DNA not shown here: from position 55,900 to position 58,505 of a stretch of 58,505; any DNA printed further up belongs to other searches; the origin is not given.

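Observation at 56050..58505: Two complete PilB/GspE secretion-ATPase modules fused in one reading frame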

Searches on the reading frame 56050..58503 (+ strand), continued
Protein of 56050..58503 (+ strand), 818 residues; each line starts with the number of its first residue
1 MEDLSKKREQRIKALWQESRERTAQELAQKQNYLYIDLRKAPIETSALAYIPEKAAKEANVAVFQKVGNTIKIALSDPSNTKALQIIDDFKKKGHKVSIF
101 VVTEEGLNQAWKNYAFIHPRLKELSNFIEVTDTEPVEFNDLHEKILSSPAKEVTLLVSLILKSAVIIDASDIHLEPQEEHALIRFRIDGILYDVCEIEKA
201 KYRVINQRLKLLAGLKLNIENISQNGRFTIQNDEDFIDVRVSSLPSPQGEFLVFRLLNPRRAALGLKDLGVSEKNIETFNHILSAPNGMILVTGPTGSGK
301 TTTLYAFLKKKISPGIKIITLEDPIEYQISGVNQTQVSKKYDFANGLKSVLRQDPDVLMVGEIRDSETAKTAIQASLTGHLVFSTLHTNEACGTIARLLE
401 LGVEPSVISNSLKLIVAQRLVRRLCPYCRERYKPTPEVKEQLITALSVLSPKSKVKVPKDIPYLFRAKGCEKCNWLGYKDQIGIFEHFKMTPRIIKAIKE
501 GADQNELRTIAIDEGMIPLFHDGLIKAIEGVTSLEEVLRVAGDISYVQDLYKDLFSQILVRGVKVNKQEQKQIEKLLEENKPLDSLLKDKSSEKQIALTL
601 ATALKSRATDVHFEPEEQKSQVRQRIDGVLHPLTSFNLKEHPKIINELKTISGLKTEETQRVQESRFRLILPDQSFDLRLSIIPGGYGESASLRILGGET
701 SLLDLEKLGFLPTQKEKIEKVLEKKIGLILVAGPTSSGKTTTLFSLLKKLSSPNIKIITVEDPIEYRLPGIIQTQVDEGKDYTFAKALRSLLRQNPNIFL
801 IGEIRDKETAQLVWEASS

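Call 9: find_encoding_contigs(protein=P0001, flank=10000, max_places=4)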
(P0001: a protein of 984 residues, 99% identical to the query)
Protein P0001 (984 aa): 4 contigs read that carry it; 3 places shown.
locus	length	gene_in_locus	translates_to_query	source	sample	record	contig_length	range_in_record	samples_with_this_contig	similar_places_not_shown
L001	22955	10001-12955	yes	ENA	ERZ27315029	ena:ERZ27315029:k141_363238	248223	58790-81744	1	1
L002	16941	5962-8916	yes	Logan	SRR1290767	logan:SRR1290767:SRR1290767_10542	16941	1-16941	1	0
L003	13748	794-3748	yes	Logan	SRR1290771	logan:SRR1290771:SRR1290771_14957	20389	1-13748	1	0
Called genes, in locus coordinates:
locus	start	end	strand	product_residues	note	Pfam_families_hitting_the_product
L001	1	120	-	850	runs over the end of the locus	PF03193:RsgA_GTPase (faint), PF12775:AAA_7 (faint), PF00158:Sigma54_activat (faint), PF05729:NACHT (faint), PF00004:AAA, PF07724:AAA_2, PF07728:AAA_5, PF10431:ClpB_D2-small, +3 more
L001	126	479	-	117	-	-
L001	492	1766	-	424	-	PF27218:MJ0043_C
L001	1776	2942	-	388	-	PF01490:Aa_trans, PF03222:Trp_Tyr_perm, PF13520:AA_permease_2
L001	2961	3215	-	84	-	PF03144:GTP_EFTU_D2 (faint)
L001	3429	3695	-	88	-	PF01649:Ribosomal_S20p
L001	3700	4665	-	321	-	PF12169:DNA_pol3_gamma3 (weak), PF21694:DNA_pol3_delta_C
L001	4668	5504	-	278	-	PF01149:Fapy_DNA_glyco, PF06831:H2TH, PF06827:zf-FPG_IleRS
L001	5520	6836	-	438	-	PF00989:PAS (weak), PF00512:HisKA, PF02518:HATPase_c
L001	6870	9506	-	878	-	PF02739:5_3_exonuc_N, PF01367:5_3_exonuc, PF00476:DNA_pol_A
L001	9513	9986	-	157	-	PF02367:TsaE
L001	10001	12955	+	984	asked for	PF01637:ATPase_2 (faint), PF06414:Zeta_toxin (faint), PF13173:AAA_14 (faint), PF00270:DEAD (faint), PF05157:MshEN (weak), PF13401:AAA_22 (faint), PF00437:T2SSE, PF00437:T2SSE, +6 more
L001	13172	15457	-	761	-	PF04932:Wzy_C, PF21033:RMD1-3 (faint), PF07719:TPR_2 (faint), PF13181:TPR_8 (faint), PF13414:TPR_11 (faint), PF13431:TPR_17 (faint), PF00515:TPR_1 (weak)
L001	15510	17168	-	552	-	PF01471:PG_binding_1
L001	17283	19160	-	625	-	PF01471:PG_binding_1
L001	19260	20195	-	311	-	-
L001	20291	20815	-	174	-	PF04542:Sigma70_r2, PF08281:Sigma70_r4_2, PF04545:Sigma70_r4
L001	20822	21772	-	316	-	PF01933:CofD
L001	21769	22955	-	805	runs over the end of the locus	PF00133:tRNA-synt_1, PF01406:tRNA-synt_1e (faint), PF09334:tRNA-synt_1g, PF13603:tRNA-synt_1_2, PF00133:tRNA-synt_1, PF08264:Anticodon_1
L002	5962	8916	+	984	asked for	PF01637:ATPase_2 (faint), PF06414:Zeta_toxin (faint), PF13173:AAA_14 (faint), PF00270:DEAD (faint), PF05157:MshEN (weak), PF13401:AAA_22 (faint), PF00437:T2SSE, PF00437:T2SSE, +6 more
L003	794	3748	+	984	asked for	PF01637:ATPase_2 (faint), PF06414:Zeta_toxin (faint), PF13173:AAA_14 (faint), PF00270:DEAD (faint), PF05157:MshEN (weak), PF13401:AAA_22 (faint), PF00437:T2SSE, PF00437:T2SSE, +6 more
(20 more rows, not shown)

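Call 19: find_related_loci(query=A1, collection=genome_contigs, flank=10000)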
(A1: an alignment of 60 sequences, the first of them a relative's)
Query A1 (984 aa) in genome_contigs; peptide patterns used: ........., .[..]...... (x = any residue, [..] = any of these).
600 stretches matched a pattern (row limit reached: there are more); 559 encode a relative of the query (tblastn E <= 1e-3); the best 80 are kept; 80 distinct loci.
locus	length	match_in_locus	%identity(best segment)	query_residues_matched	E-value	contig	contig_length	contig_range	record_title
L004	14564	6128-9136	42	20-981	0e+0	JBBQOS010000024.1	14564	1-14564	MAG: Candidatus Moraniibacteriota bacterium isolate Co_metawrap_171 Cmw_171_k141_26614930_length_14564_cov_16.9956, whol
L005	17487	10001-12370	35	55-981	6e-133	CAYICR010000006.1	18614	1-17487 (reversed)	MAG TPA_asm: uncultured Gammaproteobacteria bacterium isolate ERP119705_co18_657 genome assembly, contig: NODE_3591_leng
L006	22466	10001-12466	35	12-981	9e-130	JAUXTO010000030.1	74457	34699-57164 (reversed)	MAG: Candidatus Gottesmanbacteria bacterium isolate C13_maxbin.100 C13_k141_323283, whole genome shotgun sequence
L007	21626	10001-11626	40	18-982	4e-130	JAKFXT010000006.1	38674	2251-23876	MAG: Patescibacteria group bacterium isolate ND4_Bin_14 ND4_0000041, whole genome shotgun sequence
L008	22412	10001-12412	34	30-981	5e-131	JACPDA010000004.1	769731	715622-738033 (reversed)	MAG: Candidatus Daviesbacteria bacterium isolate NC_groundwater_297_Ag_B-0.1um_41_14 S7_GD2017_3_B1_scaffold_1, whole ge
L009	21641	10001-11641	40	27-984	2e-124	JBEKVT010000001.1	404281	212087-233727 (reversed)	MAG: Minisyncoccia bacterium isolate SPRUCE 610 SPRUCE_610_1, whole genome shotgun sequence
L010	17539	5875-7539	40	17-982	8e-124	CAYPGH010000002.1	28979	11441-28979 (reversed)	MAG TPA_asm: uncultured Candidatus Saccharibacteria bacterium isolate SRP050083_co2_53 genome assembly, contig: NODE_100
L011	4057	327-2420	36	176-980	1e-126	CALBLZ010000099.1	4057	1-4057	MAG TPA_asm: uncultured Candidatus Berkelbacteria bacterium isolate SRR5576005_bin.117_CONCOCT_v1.1_MAG genome assembly,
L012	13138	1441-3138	40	50-983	5e-122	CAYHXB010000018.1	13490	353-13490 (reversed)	MAG TPA_asm: uncultured Candidatus Saccharibacteria bacterium isolate ERP119705_co17_969 genome assembly, contig: NODE_6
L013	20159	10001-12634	33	56-980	4e-121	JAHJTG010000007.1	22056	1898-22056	MAG: Patescibacteria group bacterium isolate OS_PC_MetaG.mb.42 OS_PC_MetaG.mb.42_k141_303463, whole genome shotgun seque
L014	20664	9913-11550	41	18-980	5e-121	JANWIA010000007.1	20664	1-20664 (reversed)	MAG: Candidatus Doudnabacteria bacterium isolate CRAIB_MAG29 c_000000031086, whole genome shotgun sequence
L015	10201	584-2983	33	55-981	2e-120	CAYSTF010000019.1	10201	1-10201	MAG TPA_asm: uncultured Gammaproteobacteria bacterium isolate SRP263991_co3_231 genome assembly, contig: NODE_9028_lengt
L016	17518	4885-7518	32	4-978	2e-119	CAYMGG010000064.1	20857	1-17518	MAG TPA_asm: uncultured Planctomycetaceae bacterium isolate binchicken_co66_165 genome assembly, contig: NODE_4106_lengt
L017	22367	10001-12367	34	77-981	2e-119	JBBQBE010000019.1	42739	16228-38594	MAG: Tepidisphaerales bacterium isolate Co_metawrap_1388 Cmw_1388_k141_11704083_length_42739_cov_16.0000, whole genome s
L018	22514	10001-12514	33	3-980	4e-116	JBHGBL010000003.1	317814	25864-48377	MAG: Vicinamibacterales bacterium isolate SBS.BIN.101 SBSBIN101_contig_3, whole genome shotgun sequence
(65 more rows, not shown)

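Call 21: find_encoding_contigs(protein=P0115, flank=10000, max_places=1)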
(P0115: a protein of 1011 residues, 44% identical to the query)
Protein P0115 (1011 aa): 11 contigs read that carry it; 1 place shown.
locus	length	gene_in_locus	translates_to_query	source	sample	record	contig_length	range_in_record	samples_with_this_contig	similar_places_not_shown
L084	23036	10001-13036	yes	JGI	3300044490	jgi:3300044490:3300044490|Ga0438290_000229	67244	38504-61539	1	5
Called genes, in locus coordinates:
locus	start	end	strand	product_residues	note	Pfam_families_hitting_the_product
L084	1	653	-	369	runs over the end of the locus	PF11258:DUF3048, PF17479:DUF3048_C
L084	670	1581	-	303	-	PF01149:Fapy_DNA_glyco, PF06831:H2TH, PF06827:zf-FPG_IleRS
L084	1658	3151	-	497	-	-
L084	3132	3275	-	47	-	-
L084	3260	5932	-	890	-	PF02739:5_3_exonuc_N, PF01367:5_3_exonuc, PF01612:DNA_pol_A_exo1, PF22619:DNA_polI_exo1, PF00476:DNA_pol_A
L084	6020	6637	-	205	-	PF02367:TsaE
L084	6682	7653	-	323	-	-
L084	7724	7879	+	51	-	-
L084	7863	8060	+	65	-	-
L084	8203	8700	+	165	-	-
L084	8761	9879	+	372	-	-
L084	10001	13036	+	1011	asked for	PF05157:MshEN, PF00437:T2SSE, PF25199:nSTAND_NTPase5 (faint), PF00004:AAA (faint), PF04851:ResIII (faint), PF13173:AAA_14 (faint), PF13401:AAA_22 (faint), PF00437:T2SSE, +3 more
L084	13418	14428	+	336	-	PF13173:AAA_14 (faint), PF05496:RuvB_N, PF01078:Mg_chelatase (faint), PF00004:AAA, PF07728:AAA_5 (weak), PF17864:AAA_lid_4, PF05491:WHD_RuvB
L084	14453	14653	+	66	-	-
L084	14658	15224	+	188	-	PF03703:bPH_2 (weak)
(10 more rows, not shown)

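Call 22: find_encoding_contigs(protein=P0032, flank=10000, max_places=1)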
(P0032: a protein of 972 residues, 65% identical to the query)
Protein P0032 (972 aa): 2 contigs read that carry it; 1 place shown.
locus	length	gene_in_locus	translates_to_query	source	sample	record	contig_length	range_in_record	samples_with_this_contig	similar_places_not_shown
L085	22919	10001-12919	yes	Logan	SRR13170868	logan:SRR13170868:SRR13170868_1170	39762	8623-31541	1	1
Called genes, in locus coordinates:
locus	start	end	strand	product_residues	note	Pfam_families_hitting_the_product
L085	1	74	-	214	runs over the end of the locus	PF10646:Germane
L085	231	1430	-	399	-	PF01490:Aa_trans, PF03222:Trp_Tyr_perm, PF13520:AA_permease_2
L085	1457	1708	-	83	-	PF03144:GTP_EFTU_D2 (faint)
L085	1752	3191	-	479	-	PF01139:RtcB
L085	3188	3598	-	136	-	PF01951:Archease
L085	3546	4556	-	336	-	PF21694:DNA_pol3_delta_C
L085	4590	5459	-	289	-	PF01149:Fapy_DNA_glyco, PF05833:NFACT_N (weak), PF06831:H2TH, PF06827:zf-FPG_IleRS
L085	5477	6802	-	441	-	PF00989:PAS (weak), PF08448:PAS_4 (weak), PF13426:PAS_9 (faint), PF00512:HisKA, PF02518:HATPase_c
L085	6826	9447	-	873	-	PF02739:5_3_exonuc_N, PF01367:5_3_exonuc, PF00476:DNA_pol_A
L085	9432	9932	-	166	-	PF02367:TsaE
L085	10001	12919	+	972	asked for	PF05157:MshEN (faint), PF13173:AAA_14 (faint), PF00437:T2SSE, PF13555:AAA_29 (faint), PF13604:AAA_30 (faint), PF03215:Rad17 (faint), PF13191:AAA_16 (faint), PF00437:T2SSE, +3 more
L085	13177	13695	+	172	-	-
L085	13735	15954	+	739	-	PF17191:RecG_wedge, PF01336:tRNA_anti-codon, PF00270:DEAD, PF04851:ResIII, PF00271:Helicase_C, PF22590:Cas3-like_C_2 (weak), PF19833:RecG_dom3_C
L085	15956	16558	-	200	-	PF02163:Peptidase_M50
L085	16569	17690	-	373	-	PF05559:DUF763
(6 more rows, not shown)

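Call 23: find_encoding_contigs(protein=P0073, flank=10000, max_places=1)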
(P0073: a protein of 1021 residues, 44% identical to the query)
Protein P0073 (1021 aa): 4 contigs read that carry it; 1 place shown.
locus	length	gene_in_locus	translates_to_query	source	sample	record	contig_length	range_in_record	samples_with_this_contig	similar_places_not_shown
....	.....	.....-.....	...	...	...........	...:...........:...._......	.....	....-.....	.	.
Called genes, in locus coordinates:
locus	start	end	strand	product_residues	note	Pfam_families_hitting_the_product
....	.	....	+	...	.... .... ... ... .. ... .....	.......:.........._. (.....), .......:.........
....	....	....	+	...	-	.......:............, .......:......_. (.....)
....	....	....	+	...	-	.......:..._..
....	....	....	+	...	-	-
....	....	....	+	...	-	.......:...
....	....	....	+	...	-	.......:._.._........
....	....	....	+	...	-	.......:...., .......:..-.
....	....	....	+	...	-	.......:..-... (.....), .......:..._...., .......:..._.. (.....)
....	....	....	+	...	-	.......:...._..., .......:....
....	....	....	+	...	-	-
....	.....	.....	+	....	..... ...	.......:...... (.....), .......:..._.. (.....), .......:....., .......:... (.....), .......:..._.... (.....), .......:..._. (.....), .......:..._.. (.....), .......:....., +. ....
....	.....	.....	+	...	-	-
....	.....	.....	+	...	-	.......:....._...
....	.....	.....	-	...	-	-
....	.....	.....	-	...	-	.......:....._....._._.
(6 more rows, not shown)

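Call 32: predict_structure(alignment_id=A1)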
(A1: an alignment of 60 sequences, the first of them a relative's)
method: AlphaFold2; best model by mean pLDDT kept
length: 984 residues; sequences in the alignment: 60
mean_pLDDT: 88.0   pTM: 0.54
mean pLDDT of the five models: 88.0, 86.8, 86.6, 85.6, 84.0
residues with pLDDT >= 90: 548; 70-90: 382; 50-70: 45; < 50: 9
segments of 3 or more residues with pLDDT < 50: 1-5
pLDDT, mean of each block of 10 residues (from residue 1): 46 62 72 80 86 90 87 90 91 91 91 92 90 77 72 89 90 92 93 94 93 92 92 88 90 91 89 90 87 90 93 91 93 93 87 89 92 94 94 94 93 93 92 95 95 90 83 81 94 91 94 92 87 90 94 93 71 56 86 90 88 93 91 93 90 91 91 83 84 84 89 76 79 91 92 88 90 88 77 82 87 89 91 89 93 89 82 91 94 93 93 92 91 92 83 84 95 94 87
secondary structure, 60 per line:
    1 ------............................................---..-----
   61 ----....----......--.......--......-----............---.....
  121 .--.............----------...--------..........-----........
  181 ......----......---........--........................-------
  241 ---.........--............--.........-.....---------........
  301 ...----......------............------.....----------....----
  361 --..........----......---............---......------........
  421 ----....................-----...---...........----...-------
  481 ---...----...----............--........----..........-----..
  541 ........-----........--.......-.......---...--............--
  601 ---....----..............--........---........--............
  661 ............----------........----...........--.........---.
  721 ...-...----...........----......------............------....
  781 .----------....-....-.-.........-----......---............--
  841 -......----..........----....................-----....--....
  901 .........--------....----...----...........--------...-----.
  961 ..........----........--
elements in order (helices of 4 or more, strands of 3 or more residues): H7-50 H65-68 H73-78 E81-87 E90-95 H101-112 E116-121 H124-136 E147-149 H158-167 H173-186 E191-196 E200-207 E210-218 H219-233 E244-252 E255-266 E269-277 H279-283 H293-303 E308-313 H320-331 E338-342 E353-356 H363-372 E377-382 H386-397 E401-406 H413-420 H425-431 E432-444 E450-452 H456-466 E484-486 E498-509 H512-519 H524-533 H539-548 H554-561 H564-570 H572-578 E582-584 H587-598 H604-607 H612-625 E628-635 E639-646 E649-657 H658-672 E683-690 E695-705 E708-716 H720-723 H732-742 E747-752 H759-770 E777-781 E792-795 H804-812 E818-823 H827-838 E842-847 H852-861 H866-872 E873-885 E891-894 H897-909 E918-921 E933-943 H960-970 H975-982
